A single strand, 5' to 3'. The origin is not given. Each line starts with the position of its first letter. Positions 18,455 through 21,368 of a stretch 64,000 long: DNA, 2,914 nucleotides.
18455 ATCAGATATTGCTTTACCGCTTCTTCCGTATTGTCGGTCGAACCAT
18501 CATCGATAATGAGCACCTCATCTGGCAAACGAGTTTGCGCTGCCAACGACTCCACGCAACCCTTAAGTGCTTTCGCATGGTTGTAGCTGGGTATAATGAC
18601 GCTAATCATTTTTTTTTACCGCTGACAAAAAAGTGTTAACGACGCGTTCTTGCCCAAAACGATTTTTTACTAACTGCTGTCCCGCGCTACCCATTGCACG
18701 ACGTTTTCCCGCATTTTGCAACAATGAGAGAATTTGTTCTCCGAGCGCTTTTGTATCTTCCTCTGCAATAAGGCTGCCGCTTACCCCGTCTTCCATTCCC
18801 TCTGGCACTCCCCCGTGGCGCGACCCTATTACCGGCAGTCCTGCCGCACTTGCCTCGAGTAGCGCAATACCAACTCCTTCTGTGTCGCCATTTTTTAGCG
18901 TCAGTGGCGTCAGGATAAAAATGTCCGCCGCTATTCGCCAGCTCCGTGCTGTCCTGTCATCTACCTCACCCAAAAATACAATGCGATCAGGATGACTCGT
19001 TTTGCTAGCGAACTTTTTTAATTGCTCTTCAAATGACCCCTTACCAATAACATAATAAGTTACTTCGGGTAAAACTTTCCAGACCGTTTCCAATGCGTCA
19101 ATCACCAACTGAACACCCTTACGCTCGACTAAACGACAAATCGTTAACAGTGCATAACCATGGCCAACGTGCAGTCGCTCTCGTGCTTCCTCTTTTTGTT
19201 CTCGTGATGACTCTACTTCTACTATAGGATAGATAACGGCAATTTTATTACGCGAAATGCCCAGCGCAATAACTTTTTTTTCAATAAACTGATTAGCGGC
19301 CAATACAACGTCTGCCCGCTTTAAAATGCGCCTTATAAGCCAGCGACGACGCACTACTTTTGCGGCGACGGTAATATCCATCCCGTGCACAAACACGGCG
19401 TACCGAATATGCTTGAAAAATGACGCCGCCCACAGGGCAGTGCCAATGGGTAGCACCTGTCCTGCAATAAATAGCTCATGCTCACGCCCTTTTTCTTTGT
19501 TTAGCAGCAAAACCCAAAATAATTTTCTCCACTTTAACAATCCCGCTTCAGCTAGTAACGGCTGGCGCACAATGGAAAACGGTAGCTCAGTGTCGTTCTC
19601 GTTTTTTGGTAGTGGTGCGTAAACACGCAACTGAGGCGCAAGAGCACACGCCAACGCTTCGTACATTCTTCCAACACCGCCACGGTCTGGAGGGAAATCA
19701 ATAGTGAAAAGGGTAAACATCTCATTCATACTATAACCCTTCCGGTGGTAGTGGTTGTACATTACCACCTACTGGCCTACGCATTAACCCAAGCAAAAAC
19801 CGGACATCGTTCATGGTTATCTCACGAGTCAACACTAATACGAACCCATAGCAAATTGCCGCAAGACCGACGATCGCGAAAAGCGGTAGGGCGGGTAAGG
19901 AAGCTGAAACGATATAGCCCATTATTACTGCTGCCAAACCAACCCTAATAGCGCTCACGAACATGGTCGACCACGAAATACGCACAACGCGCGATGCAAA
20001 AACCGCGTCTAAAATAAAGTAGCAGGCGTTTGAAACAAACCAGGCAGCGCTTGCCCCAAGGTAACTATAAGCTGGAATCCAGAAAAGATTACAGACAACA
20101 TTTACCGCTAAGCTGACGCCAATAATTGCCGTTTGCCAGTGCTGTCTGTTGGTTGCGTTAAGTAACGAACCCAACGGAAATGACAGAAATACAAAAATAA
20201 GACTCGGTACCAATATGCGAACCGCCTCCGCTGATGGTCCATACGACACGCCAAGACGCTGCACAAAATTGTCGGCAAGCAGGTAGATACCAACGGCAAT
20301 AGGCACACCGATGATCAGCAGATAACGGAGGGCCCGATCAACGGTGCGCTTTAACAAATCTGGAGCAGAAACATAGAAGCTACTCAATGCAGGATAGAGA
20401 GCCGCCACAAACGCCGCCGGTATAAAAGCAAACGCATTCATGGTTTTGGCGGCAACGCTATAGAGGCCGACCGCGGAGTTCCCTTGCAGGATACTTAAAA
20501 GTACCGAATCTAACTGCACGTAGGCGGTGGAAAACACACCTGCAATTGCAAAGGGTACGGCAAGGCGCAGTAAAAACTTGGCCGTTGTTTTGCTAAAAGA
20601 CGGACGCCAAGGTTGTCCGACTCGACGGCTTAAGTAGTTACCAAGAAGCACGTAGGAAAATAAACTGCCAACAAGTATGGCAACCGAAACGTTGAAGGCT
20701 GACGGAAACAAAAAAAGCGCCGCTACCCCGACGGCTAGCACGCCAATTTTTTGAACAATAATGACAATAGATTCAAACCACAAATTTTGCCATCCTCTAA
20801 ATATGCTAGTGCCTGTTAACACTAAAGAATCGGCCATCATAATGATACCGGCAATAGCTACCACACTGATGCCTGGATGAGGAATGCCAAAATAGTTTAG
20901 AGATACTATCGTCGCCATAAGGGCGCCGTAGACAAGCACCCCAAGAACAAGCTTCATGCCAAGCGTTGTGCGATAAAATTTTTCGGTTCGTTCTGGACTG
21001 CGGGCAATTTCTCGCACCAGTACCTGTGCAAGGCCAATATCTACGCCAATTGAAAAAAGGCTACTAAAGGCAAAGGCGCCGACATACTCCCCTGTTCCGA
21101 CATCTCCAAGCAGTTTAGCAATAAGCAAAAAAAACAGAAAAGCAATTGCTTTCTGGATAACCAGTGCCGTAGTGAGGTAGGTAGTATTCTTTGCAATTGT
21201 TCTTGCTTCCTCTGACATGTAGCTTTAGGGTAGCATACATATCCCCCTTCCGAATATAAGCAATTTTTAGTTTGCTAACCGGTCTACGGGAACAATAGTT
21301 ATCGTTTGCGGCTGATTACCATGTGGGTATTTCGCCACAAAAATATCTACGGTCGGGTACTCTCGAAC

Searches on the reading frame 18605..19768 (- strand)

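Call 26: search_protein_families(library=pfam, proteins=[window:18605-19768:-], max_evalue=0.0001)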
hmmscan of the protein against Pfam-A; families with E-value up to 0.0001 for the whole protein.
window:18605-19768:- (388 aa): 6 families
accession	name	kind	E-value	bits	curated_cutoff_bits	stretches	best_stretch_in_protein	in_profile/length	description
PF00534.26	Glycos_transf_1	-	6e-31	107.7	26.4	1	194-365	5-171/172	Glycosyl transferases group 1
PF13692.12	Glyco_trans_1_4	-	4.1e-27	95.6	27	1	207-352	4-142/142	Glycosyl transferases group 1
PF13439.12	Glyco_transf_4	-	3.3e-13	50.4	28.5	1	30-186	2-169/170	Glycosyltransferase Family 4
PF13579.12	Glyco_trans_4_4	-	1.3e-10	42.3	29.7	1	30-180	1-156/158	Glycosyl transferase 4-like domain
PF20706.3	GT4-conflict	-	1.1e-07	31.6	26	1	135-333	130-328/385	Family 4 Glycosyltransferase in conflict systems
PF13524.12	Glyco_trans_1_2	-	1e-06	29.2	25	1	226-381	6-143/144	Glycosyl transferase-like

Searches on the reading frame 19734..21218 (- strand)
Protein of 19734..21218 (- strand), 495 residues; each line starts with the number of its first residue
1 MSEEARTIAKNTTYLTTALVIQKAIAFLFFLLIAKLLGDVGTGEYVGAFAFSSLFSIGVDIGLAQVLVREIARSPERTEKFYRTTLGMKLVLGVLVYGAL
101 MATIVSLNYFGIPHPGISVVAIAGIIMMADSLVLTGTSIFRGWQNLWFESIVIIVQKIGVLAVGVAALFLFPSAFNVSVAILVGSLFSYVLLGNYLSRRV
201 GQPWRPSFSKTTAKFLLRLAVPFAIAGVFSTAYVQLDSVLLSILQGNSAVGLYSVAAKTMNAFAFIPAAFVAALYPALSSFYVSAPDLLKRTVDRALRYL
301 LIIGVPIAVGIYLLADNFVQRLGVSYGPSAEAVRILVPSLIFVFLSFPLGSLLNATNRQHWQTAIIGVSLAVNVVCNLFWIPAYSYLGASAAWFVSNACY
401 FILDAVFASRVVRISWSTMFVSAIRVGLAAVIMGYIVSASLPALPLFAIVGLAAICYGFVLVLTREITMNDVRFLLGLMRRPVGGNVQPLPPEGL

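Call 26: search_protein_families(library=pfam, proteins=[window:19734-21218:-], max_evalue=0.0001)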
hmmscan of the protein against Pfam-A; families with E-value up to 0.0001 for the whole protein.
window:19734-21218:- (495 aa): 2 families
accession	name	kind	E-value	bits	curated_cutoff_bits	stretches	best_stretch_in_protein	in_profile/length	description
PF01943.22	Polysacc_synt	-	1e-30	107.6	28.2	1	9-280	2-272/274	Polysaccharide biosynthesis protein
PF13440.11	Polysacc_synt_3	-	8.2e-19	68.4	23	1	34-320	3-281/293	Polysaccharide biosynthesis protein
